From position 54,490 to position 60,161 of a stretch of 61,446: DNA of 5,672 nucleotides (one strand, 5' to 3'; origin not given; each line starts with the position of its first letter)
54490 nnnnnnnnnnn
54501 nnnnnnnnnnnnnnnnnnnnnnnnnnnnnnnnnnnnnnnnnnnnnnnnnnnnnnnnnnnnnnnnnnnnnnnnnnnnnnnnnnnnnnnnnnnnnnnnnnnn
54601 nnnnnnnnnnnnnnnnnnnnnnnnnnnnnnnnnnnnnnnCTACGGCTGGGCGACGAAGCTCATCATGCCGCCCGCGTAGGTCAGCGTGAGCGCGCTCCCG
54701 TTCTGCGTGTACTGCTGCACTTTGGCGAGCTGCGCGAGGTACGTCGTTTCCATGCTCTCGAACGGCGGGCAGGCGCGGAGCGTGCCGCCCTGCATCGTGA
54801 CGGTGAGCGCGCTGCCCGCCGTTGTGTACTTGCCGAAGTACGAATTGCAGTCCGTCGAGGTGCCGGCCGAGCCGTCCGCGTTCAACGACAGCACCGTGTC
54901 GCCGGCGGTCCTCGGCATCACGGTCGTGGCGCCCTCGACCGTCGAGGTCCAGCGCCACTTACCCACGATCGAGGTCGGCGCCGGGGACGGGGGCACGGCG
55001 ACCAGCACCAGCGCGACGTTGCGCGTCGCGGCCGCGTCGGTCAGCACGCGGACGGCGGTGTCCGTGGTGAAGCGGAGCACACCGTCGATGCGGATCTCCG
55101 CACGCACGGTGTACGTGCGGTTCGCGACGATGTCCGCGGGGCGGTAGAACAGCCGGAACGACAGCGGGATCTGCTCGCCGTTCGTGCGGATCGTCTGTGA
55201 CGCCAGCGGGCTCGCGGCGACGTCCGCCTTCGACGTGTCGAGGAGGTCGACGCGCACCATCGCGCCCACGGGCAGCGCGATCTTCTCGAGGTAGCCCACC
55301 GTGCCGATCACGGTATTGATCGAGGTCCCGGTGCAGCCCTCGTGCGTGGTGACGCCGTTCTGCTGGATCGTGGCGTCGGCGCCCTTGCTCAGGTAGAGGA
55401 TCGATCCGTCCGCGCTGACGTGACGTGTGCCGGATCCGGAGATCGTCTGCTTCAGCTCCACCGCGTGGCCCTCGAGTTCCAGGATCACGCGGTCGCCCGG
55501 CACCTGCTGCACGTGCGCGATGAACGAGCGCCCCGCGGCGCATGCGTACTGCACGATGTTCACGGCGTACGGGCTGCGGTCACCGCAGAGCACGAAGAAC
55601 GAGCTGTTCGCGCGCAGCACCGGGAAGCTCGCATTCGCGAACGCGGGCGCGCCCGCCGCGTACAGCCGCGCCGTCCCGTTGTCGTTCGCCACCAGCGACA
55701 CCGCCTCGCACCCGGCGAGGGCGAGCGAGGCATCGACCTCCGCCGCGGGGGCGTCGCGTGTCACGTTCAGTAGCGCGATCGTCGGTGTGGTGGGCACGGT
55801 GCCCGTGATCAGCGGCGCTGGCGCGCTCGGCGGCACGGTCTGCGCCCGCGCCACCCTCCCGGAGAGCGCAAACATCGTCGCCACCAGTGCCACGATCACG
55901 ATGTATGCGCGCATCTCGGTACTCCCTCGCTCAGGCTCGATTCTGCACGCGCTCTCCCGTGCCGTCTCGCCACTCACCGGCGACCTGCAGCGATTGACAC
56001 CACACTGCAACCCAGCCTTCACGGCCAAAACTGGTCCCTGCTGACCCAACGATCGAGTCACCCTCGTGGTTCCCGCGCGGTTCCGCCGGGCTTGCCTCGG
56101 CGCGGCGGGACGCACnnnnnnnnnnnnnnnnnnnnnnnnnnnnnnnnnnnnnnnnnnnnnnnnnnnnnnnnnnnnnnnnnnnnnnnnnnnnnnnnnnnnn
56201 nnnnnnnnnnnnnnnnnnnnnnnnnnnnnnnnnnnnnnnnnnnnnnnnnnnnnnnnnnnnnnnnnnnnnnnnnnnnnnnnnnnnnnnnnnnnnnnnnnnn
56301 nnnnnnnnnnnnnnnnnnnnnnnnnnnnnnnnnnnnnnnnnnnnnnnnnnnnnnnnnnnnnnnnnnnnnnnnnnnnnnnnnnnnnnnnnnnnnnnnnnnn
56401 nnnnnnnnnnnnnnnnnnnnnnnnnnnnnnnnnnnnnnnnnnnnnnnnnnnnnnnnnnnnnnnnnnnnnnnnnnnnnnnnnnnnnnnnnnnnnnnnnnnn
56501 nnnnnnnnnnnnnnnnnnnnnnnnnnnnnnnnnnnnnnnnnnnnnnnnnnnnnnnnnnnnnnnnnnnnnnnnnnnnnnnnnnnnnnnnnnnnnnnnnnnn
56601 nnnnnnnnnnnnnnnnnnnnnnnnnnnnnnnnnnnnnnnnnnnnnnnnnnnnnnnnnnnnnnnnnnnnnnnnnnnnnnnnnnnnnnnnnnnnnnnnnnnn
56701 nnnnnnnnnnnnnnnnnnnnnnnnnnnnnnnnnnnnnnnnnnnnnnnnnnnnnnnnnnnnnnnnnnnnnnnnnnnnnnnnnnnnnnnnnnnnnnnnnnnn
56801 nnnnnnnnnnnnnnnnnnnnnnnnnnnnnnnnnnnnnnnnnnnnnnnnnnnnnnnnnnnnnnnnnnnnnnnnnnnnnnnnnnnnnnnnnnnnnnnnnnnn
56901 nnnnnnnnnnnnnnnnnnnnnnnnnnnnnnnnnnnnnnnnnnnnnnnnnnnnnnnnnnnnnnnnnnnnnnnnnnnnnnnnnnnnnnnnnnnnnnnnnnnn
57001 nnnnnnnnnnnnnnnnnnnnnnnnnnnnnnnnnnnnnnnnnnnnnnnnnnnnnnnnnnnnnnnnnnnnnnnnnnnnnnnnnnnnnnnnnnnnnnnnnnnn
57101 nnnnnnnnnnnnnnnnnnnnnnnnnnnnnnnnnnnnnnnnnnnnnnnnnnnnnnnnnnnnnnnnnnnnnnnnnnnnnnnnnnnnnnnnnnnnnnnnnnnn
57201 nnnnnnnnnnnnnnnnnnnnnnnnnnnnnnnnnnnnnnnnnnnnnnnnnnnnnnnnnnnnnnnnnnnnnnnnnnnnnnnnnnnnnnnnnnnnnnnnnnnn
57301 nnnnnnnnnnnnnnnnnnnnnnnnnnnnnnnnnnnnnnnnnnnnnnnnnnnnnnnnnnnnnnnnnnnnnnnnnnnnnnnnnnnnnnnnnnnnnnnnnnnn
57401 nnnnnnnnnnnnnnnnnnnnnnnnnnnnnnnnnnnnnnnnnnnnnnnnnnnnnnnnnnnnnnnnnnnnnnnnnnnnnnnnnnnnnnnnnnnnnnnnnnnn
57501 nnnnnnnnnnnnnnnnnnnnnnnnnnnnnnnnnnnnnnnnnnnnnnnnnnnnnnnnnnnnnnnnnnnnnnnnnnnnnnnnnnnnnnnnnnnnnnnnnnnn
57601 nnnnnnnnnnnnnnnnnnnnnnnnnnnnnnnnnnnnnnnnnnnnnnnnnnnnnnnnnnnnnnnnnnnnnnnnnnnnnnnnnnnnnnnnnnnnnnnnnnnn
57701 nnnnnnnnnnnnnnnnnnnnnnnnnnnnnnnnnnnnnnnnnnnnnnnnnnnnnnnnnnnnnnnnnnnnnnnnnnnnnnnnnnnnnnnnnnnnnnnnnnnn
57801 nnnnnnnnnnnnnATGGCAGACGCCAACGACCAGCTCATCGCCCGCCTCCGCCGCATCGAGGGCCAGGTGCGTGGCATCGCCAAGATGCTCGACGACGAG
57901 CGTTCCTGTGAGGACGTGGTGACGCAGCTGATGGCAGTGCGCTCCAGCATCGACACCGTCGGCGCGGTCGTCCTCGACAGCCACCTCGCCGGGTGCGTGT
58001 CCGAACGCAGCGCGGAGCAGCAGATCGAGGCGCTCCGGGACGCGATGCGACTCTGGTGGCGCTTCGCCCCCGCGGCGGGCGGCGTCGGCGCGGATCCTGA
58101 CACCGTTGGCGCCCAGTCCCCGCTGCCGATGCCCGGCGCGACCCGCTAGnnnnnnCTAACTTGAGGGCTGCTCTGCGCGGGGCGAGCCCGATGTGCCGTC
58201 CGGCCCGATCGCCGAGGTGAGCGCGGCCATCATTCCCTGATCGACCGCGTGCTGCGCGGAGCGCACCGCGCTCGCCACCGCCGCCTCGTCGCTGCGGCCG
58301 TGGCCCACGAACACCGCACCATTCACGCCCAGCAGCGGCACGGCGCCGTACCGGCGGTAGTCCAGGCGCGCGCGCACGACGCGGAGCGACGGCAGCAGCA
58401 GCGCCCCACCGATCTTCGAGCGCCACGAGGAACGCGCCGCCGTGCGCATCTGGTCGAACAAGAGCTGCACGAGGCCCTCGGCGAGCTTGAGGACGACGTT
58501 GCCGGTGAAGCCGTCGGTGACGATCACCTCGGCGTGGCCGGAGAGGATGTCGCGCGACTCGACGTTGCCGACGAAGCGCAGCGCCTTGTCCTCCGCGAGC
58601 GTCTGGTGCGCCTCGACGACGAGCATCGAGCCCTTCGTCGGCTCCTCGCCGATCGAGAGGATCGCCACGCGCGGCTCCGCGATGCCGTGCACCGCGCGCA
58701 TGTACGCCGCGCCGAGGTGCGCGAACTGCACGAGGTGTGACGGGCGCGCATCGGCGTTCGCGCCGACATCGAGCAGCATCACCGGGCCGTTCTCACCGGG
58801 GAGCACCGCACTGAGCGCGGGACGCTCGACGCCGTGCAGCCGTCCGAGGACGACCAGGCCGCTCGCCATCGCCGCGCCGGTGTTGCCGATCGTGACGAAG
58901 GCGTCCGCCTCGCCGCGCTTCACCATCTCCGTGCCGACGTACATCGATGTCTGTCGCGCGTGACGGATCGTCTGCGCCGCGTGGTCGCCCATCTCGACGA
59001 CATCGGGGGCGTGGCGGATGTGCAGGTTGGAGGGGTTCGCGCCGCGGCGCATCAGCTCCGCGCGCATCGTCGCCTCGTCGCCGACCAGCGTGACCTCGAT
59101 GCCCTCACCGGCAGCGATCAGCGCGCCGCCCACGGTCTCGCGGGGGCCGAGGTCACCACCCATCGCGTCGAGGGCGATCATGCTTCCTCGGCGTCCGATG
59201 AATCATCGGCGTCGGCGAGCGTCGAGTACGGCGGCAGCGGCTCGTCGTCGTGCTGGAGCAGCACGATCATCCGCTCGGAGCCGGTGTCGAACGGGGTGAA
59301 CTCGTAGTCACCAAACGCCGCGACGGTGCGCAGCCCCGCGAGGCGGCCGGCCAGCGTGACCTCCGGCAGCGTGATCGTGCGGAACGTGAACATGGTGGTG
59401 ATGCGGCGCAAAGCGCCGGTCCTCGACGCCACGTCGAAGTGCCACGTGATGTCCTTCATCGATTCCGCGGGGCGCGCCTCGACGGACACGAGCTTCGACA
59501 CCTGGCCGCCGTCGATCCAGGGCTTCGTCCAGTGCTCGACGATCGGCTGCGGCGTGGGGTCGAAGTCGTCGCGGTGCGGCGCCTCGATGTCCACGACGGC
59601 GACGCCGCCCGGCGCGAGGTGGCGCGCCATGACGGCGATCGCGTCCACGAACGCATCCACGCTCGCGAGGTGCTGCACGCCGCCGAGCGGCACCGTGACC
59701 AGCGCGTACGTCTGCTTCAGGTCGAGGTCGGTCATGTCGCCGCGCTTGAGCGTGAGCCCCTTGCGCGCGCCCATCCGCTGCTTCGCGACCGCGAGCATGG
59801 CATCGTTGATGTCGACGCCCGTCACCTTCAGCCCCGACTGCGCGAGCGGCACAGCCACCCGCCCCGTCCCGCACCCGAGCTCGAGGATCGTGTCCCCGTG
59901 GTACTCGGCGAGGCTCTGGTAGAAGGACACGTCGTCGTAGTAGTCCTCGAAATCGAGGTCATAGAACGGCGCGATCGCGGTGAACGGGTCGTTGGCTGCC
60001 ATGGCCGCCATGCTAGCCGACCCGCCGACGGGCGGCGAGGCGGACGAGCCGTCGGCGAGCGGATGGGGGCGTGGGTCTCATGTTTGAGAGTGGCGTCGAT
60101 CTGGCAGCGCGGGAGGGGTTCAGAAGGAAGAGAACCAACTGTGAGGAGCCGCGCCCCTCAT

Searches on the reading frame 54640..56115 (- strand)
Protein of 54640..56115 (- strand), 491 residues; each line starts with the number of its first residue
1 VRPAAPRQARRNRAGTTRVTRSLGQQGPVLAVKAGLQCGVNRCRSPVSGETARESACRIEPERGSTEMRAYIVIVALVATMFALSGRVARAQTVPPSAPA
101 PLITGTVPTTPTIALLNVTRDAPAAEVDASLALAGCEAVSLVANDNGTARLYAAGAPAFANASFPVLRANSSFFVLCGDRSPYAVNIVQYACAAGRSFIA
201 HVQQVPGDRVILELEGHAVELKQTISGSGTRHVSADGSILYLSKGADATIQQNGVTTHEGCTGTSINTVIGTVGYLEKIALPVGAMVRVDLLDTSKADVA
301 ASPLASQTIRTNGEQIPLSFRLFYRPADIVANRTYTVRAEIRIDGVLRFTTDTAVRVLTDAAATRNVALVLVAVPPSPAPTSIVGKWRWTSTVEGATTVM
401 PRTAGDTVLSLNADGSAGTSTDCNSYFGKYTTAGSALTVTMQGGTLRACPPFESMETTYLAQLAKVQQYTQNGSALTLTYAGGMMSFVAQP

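Call 3: search_protein_families(library=pfam, proteins=[window:54640-56115:-])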
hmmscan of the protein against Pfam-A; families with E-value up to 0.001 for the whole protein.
window:54640-56115:- (491 aa): 3 families
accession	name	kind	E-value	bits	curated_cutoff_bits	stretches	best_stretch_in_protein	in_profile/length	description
PF09619.16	YscW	-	1.7e-29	102.7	22.6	1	267-367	4-105/107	Type III secretion system lipoprotein chaperone (YscW)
PF03724.22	META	-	3.4e-16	59.7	24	1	385-484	7-105/109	META domain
PF09864.15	MliC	-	1.2e-09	38.5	22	1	190-256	1-64/67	Membrane-bound lysozyme-inhibitor of c-type lysozyme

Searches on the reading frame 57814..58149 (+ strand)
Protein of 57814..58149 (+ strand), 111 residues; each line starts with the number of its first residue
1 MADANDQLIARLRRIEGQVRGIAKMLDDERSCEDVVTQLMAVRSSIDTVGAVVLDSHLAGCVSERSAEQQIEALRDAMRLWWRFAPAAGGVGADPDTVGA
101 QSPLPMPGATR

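Call 3: search_protein_families(library=pfam, proteins=[window:57814-58149:+])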
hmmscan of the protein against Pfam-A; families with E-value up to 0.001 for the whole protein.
window:57814-58149:+ (111 aa): 1 family
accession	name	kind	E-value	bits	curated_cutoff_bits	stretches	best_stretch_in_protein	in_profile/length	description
PF02583.22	Trns_repr_metal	-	4.2e-26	91.6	22.8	1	5-78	2-76/78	Metal-sensitive transcriptional repressor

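Call 24: search_solved_structures(query=window:57814-58149:+, max_evalue=0.001, show_alignments=3)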
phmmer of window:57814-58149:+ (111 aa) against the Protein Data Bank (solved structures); distinct sequences matched with E-value up to 0.001: 10.
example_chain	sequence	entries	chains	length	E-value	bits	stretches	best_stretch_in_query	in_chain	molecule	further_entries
7mq1_A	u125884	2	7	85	2.2e-14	56.8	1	5-79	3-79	Copper-sensing transcriptional repressor csoR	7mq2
7mq3_A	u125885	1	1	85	6.1e-14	55.4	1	5-79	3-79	Copper-sensing transcriptional repressor csoR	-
5fmn_A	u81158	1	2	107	1.4e-13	54.3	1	6-73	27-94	INRS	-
4m1p_A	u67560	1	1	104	1.8e-13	53.9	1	6-79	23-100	Copper-sensitive operon repressor (CsoR)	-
4adz_A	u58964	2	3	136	3.8e-10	43.2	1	9-68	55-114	CSOR | COPPER SENSITIVE OPERON REPRESSOR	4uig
6ahx_A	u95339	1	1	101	3.9e-10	43.2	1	6-67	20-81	Putative cytosolic protein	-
2hh7_A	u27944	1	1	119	1.5e-09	41.3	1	9-108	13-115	Hypothetical protein CsoR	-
3aai_A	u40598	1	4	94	2.5e-08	37.3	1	8-78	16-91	Copper homeostasis operon regulatory protein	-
5lbm_A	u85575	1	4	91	5.2e-06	29.9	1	6-62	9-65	Transcriptional repressor FrmR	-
5lcy_A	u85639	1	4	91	0.00062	23.2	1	6-62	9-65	Frmr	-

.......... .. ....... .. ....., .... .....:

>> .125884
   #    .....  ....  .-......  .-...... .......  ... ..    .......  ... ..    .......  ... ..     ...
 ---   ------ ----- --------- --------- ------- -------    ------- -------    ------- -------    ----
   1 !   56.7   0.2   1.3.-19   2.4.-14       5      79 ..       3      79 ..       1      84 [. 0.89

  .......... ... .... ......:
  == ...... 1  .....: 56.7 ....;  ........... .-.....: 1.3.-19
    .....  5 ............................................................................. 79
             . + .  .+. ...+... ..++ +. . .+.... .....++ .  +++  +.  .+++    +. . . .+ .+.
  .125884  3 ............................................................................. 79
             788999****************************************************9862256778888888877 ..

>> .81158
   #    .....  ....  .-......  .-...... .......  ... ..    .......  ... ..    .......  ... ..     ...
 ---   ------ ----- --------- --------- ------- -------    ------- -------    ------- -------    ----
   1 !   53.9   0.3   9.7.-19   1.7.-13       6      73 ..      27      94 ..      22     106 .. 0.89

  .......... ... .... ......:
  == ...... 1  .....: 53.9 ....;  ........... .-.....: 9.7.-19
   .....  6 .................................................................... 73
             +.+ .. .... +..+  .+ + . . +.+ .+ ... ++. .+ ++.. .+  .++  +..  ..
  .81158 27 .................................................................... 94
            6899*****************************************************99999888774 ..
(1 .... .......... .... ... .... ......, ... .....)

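Call 25: search_protein_families(library=ncbifam, proteins=[window:57814-58149:+], max_evalue=0.001)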
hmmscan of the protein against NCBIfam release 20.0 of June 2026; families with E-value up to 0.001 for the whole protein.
window:57814-58149:+ (111 aa): 3 families
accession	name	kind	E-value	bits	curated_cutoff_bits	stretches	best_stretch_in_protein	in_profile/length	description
NF052430.1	repress_RicR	exception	1e-19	70.9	175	1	5-73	8-76/93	copper-sensing transcriptional repressor RicR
NF008464.0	PRK11352.1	equivalog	9.5e-11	41.9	133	1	5-64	8-67/91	formaldehyde-responsive transcriptional repressor FrmR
NF011613.0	PRK15039.1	equivalog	1.6e-10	41.5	138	1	6-73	9-76/90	Ni(II)/Co(II)-binding transcriptional repressor RcnR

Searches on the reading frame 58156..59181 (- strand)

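Call 3: search_protein_families(library=pfam, proteins=[window:58156-59181:-])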
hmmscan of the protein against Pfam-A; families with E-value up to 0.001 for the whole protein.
window:58156-59181:- (341 aa): 2 families
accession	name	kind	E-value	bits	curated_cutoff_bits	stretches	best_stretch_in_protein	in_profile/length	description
PF02504.20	FA_synthesis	-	1.5e-96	323.8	29.1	1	2-318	3-322/324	Fatty acid synthesis protein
PF01515.24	PTA_PTB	-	7.6e-07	29.2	24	1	58-185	80-211/319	Phosphate acetyl/butaryl transferase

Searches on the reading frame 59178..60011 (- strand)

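Call 3: search_protein_families(library=pfam, proteins=[window:59178-60011:-])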
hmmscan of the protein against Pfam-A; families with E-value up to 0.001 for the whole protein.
window:59178-60011:- (277 aa): 9 families
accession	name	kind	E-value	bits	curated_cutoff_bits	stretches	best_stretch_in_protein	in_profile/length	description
PF13649.12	Methyltransf_25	-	2.2e-18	67.2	27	1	42-136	1-97/97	Methyltransferase domain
PF08241.18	Methyltransf_11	-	2.8e-14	53.9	21.2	1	43-139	1-94/95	Methyltransferase domain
PF08242.18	Methyltransf_12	-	9e-14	52.4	30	1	43-137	1-97/98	Methyltransferase domain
PF13847.12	Methyltransf_31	-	1.4e-10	41.4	27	1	39-141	4-110/145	Methyltransferase domain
PF13489.12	Methyltransf_23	-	3.3e-08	33.9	27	1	39-142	23-118/164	Methyltransferase domain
PF01209.24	Ubie_methyltran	-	3.8e-06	26.9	20.1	1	34-140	43-151/233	ubiE/COQ5 methyltransferase family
PF03848.20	TehB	-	9.1e-06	25.7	20.4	1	42-150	34-141/193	Tellurite resistance protein TehB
PF05175.20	MTS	-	0.00011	22.3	23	1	32-136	25-134/170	Methyltransferase small domain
PF02353.26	CMAS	-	0.00048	20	27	1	37-140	61-164/273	Mycolic acid cyclopropane synthetase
